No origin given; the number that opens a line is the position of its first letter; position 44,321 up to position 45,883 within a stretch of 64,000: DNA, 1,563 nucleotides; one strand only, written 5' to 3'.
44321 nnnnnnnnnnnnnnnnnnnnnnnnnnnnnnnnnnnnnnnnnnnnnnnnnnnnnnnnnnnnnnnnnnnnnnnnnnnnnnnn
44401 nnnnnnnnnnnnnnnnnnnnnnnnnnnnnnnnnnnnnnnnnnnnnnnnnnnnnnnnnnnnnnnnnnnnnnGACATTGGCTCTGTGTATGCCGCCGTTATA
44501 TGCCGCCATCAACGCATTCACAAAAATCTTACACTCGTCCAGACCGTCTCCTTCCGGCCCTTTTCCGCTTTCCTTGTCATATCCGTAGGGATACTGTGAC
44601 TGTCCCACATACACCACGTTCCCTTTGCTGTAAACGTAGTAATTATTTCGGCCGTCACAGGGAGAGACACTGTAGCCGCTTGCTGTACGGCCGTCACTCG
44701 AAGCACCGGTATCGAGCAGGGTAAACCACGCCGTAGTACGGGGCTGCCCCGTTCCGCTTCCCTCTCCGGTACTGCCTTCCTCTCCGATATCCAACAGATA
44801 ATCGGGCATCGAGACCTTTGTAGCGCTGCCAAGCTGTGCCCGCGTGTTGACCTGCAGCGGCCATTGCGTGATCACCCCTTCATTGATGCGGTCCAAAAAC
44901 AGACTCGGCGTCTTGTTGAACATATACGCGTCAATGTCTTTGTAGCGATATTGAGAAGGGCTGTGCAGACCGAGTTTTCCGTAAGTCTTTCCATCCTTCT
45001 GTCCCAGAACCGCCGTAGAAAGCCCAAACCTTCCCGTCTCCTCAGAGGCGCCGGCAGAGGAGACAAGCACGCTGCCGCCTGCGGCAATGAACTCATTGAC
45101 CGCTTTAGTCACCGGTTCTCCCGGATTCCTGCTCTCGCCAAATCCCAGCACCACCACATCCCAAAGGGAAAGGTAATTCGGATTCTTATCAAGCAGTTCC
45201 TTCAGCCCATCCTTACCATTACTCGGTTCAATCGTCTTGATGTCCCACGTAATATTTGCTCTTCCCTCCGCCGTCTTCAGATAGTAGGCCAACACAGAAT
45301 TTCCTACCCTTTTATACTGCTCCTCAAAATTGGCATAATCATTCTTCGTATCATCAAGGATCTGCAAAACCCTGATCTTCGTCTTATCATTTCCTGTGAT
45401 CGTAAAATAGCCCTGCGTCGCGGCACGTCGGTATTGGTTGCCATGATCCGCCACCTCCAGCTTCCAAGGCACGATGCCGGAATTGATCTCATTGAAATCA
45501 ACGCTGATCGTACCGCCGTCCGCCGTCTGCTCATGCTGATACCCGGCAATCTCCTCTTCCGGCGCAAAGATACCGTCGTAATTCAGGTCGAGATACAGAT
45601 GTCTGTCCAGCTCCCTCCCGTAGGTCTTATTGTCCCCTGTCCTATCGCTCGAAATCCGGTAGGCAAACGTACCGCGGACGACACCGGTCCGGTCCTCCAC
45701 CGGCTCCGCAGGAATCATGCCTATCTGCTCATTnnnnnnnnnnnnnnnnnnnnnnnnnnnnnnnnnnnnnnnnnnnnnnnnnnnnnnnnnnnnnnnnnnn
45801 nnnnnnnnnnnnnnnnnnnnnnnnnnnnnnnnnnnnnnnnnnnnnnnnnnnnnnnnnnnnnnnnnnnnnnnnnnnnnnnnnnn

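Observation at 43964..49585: Giant terminal protein with two hydrophobic segments, a 260-aa head, a ~200-aa proline stalk and a 1230-aa body with repeated flavodoxin/GATase1-like sequence cues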

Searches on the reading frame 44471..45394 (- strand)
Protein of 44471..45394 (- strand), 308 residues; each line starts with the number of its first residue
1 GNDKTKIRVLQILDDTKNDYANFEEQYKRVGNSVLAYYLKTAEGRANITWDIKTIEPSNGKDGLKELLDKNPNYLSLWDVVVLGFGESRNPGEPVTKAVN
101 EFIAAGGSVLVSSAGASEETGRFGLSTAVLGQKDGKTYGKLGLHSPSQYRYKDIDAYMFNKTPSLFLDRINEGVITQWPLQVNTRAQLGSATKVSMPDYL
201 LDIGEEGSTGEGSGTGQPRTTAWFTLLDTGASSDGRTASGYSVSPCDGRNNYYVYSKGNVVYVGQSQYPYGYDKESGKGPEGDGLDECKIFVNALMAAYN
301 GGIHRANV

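Call 57: search_solved_structures(query=A5, max_evalue=10, show_alignments=2)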
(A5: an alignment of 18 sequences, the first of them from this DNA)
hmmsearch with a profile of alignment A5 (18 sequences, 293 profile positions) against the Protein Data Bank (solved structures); distinct sequences matched with E-value up to 10: 18.
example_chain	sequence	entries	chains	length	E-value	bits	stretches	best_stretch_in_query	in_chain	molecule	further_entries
21tv_A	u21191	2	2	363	1.7e-05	27.5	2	168-217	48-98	Ozoralizumab (OZR) | anti-TNF-alpha nanobodies, TNF30, derived from Ozoralizumab (OZR)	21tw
3mcm_A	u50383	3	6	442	0.0048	19.5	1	19-118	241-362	2-amino-4-hydroxy-6-hydroxymethyldihydropteridine pyrophosphokinase/dihydropteroate syntha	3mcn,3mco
4pzv_A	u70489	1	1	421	0.0084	18.7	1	49-118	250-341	2-amino-4-hydroxy-6-hydroxymethyldihydropteridine pyrophosphokinase/dihydropteroate syntha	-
8sl9_A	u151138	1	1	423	0.0084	18.6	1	49-118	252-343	2-amino-4-hydroxy-6-hydroxymethyldihydropteridine pyrophosphokinase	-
7sl9_B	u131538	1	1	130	0.013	18.1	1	163-221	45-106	nanobody Nb2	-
6fqx_A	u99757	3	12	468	0.023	17.2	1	133-220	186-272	6-phosphogluconate dehydrogenase, decarboxylating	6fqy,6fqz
9jec_D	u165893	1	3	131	0.043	16.3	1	167-218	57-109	nanobody TNF30K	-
4w2o_A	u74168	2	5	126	0.05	16.1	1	163-219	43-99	Anti-Marburgvirus Nucleoprotein Single Domain Antibody B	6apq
8z8m_B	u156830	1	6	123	0.072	15.6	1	168-218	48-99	TNF30:VHH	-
5m2j_D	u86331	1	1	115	0.23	13.9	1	168-217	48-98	Anti-(ED-B) scFV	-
6o3c_B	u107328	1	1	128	0.29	13.6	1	163-220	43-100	NbSmo8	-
9ook_H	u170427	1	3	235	0.33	13.4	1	174-240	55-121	T3_QB_G12 heavy chain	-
8g2o_H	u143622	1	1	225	0.41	13.1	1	161-218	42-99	anti-ApoE-7C11 heavy chain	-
9yhq_H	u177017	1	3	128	0.45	13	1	178-229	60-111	AJ09-83 Fab heavy chain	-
8jtw_B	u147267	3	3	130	0.46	13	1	147-215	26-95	nanobody 56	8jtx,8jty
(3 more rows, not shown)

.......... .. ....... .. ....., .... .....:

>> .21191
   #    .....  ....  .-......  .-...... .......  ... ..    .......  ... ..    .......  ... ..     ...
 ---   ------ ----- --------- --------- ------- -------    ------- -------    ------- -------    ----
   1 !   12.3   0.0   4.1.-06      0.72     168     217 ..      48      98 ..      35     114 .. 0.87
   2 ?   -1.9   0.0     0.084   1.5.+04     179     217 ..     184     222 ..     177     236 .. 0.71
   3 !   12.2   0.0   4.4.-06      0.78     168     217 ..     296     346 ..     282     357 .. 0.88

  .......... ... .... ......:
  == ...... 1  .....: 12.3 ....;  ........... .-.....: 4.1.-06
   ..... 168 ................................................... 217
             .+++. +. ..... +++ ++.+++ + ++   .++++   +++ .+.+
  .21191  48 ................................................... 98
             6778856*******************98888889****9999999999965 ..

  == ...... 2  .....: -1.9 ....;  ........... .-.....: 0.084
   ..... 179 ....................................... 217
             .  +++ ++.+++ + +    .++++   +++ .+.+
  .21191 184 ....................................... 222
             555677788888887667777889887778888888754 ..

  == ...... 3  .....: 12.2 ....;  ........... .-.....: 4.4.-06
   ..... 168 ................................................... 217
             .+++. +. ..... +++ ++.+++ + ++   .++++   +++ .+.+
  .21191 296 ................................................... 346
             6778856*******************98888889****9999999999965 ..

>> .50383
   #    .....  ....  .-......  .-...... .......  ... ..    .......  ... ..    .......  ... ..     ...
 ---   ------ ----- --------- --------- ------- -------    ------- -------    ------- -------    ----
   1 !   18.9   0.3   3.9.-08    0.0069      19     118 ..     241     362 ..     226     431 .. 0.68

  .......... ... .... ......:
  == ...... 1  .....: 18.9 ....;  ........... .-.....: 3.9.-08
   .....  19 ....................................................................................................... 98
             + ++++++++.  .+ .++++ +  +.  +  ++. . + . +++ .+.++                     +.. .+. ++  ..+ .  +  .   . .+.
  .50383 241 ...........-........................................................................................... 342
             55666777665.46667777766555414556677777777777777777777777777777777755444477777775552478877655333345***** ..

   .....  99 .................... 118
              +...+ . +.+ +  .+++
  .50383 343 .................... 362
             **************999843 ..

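Call 58: search_protein_families(library=pfam, alignment_id=A5, max_evalue=10)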
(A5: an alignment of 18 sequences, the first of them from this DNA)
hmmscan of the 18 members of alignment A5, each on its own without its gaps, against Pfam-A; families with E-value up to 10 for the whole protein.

A. member 1, seq(308 aa): 1 family
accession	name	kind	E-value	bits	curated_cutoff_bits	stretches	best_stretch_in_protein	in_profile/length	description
PF16480.10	DUF5057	-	0.00011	22.1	27.9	1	3-112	251-376/378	Domain of unknown function (DUF5057)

B. families by the number of members that match (of 18 scanned): 10 families
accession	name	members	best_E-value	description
PF16480.10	DUF5057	17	4.8e-35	Domain of unknown function (DUF5057)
PF06283.17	ThuA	2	0.00051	Trehalose utilisation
PF24157.1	DUF7408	1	0.014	Domain of unknown function (DUF7408)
PF00258.30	Flavodoxin_1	1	0.051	Flavodoxin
PF17957.7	Big_7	1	0.055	Bacterial Ig domain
PF23355.1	IFT52_GIFT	1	0.14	IFT52 GIFT domain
PF03451.21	HELP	1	0.15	HELP motif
PF22222.1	Cpf1_PI-like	1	0.27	CRISPR-associated endonuclease Cpf1 PI domain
PF25162.1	DUF7827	1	0.71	Domain of unknown function (DUF7827)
PF23864.1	DUF7222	1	2.1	Domain of unknown function (DUF7222)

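Call 65: find_homologous_proteins(query=A5, max_evalue=0.001)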
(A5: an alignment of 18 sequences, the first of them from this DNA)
Query A5 (18 sequences) (308 aa, profile of the alignment): 12 proteins with E <= 0.001 among 7243 candidates.
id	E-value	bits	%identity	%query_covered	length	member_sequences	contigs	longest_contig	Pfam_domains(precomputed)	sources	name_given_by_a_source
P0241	2.6e-89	317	42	100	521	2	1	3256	-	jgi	jgi:hypothetical protein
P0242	5.2e-69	251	28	44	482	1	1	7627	-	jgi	jgi:hypothetical protein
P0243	2.9e-67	245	65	65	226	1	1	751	-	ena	-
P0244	5.1e-62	228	29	49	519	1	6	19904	-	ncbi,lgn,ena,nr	ncbi:MAG: DUF5057 domain-containing protein [Clostridiales bacterium]|nr:DUF5057 domain-containing p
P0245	2.4e-53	199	31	43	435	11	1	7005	-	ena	-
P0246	3.2e-50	189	43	52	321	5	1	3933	-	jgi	jgi:hypothetical protein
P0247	2.9e-47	179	61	52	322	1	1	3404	-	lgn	-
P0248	7.4e-34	135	66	37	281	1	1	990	-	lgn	-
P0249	3.1e-33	133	68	37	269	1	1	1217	-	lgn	-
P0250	1.4e-30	125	49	35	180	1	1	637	-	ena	-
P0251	6.0e-26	109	74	21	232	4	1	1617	-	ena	-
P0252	4.5e-16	77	93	28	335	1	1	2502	-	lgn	-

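Call 66: find_encoding_contigs(protein=P0244, flank=10000, max_places=2)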
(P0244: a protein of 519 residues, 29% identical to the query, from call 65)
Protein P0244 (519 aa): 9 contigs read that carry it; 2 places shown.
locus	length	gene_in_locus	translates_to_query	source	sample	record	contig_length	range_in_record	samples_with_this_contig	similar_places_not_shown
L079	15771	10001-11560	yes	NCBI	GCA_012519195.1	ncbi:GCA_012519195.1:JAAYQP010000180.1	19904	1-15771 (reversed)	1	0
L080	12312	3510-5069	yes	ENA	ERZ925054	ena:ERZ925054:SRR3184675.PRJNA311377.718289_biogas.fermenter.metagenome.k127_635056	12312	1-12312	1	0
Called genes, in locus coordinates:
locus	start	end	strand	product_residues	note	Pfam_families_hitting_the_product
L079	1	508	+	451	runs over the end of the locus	PF00919:UPF0004, PF04055:Radical_SAM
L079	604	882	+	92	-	PF06135:IreB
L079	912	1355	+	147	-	PF03652:RuvX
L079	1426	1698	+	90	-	PF06949:DUF1292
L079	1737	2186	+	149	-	PF01475:FUR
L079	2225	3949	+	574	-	PF00753:Lactamase_B, PF12706:Lactamase_B_2, PF23023:Anti-Pycsar_Apyc1 (faint), PF22505:RNase_J_b_CASP, PF07521:RMMBL, PF17770:RNase_J_C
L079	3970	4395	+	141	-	PF02618:YceG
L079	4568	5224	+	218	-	PF01596:Methyltransf_3, PF01135:PCMT (weak), PF13847:Methyltransf_31 (weak), PF13578:Methyltransf_24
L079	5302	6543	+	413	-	PF01136:Peptidase_U32, PF16325:Peptidase_U32_C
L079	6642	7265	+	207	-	PF04542:Sigma70_r2, PF01371:Trp_repressor (weak), PF04545:Sigma70_r4, PF01381:HTH_3 (faint)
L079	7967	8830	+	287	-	PF00005:ABC_tran, PF13304:AAA_21 (weak)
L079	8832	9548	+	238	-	PF01061:ABC2_membrane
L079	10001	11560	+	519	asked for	-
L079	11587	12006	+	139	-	PF04138:GtrA_DPMS_TM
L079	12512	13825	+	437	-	PF08245:Mur_ligase_M, PF02875:Mur_ligase_C, PF27239:FOL3_C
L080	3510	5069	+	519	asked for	-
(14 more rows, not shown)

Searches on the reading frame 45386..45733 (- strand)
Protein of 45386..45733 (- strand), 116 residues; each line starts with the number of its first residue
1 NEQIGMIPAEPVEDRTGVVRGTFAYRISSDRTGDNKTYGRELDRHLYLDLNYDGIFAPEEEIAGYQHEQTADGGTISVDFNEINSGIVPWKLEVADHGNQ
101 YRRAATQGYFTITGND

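Call 90: search_protein_families(library=pfam, proteins=[window:45386-45733:-], max_evalue=1)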
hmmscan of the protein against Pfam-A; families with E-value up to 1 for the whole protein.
window:45386-45733:- (116 aa): 3 families
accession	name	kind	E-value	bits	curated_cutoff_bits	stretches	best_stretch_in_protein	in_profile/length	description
PF16480.10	DUF5057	-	2e-07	31.2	27.9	1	13-113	130-246/378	Domain of unknown function (DUF5057)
PF20009.4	GEVED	-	0.037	15.3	24.4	1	46-79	4-39/78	GEVED domain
PF04522.18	BBMV_Gp1_N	-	0.09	12.8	27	1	41-80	100-136/242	Broad bean mottle virus, Gp1, N-terminal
